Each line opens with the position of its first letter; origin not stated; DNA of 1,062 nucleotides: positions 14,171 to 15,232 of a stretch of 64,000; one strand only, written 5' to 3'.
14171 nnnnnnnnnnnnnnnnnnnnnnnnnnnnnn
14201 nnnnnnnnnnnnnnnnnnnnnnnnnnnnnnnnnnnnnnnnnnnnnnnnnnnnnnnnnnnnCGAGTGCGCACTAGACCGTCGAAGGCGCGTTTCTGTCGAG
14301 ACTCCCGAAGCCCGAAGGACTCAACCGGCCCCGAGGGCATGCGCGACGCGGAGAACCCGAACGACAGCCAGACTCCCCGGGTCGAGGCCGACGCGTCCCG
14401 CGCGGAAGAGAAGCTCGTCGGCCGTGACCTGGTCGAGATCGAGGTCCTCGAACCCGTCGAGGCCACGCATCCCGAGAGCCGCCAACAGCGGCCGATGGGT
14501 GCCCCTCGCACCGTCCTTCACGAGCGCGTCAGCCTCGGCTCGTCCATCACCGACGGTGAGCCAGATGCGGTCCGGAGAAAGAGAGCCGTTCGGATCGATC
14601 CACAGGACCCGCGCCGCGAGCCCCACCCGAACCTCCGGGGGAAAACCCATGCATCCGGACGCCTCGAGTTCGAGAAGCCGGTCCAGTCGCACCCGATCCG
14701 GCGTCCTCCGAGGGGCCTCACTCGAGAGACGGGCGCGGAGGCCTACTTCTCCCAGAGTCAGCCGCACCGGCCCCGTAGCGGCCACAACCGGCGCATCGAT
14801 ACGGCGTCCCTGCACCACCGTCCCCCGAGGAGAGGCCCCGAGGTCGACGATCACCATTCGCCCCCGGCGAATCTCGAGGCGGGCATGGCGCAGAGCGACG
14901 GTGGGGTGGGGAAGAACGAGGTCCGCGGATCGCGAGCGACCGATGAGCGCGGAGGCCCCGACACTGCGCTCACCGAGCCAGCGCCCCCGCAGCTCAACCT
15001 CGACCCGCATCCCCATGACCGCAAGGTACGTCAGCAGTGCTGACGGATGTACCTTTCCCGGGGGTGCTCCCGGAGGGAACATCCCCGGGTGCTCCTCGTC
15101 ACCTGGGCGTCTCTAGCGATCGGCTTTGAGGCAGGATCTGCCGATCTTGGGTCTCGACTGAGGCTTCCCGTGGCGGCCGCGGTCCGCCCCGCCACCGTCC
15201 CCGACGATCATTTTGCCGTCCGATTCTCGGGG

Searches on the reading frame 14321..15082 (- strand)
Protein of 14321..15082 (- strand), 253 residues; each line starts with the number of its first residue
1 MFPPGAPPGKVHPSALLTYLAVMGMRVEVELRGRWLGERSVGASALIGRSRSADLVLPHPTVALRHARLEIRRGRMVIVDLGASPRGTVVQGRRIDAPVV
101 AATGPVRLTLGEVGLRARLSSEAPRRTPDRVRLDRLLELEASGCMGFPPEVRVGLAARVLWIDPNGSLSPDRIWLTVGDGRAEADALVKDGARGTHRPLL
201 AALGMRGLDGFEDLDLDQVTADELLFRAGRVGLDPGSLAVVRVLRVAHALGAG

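Call 41: search_protein_families(library=ncbifam, proteins=[window:14321-15082:-], max_evalue=0.01)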
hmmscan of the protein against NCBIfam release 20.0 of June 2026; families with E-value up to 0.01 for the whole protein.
window:14321-15082:- (253 aa): 5 families
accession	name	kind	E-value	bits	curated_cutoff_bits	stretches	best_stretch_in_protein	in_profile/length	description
NF049868.1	FhaB_Rv0019c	equivalog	7.2e-08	32.6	125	1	44-105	87-148/158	FHA domain-containing protein FhaB/FipA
NF052403.1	ESX1TransRegEspM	equivalog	4.1e-05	22.6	550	1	44-120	30-104/367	ESX-1 type VII secretion system transcriptional regulator EspM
TIGR03354.1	VI_FHA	hypoth_equivalog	0.00056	19.8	120.25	1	45-134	26-119/420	type VI secretion system-associated FHA domain protein TagH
NF041660.2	oxygluDhInhib_OdhI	equivalog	0.0024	17.8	200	1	46-104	59-116/130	oxoglutarate dehydrogenase inhibitor Odhl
NF033760.1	gliding_GltG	equivalog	0.0052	15.4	650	1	47-102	28-83/650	adventurous gliding motility protein GltG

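Call 42: search_protein_families(library=padloc, proteins=[window:14321-15082:-], max_evalue=0.01)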
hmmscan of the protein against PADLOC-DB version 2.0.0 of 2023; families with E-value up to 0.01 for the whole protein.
window:14321-15082:- (253 aa): 0 families
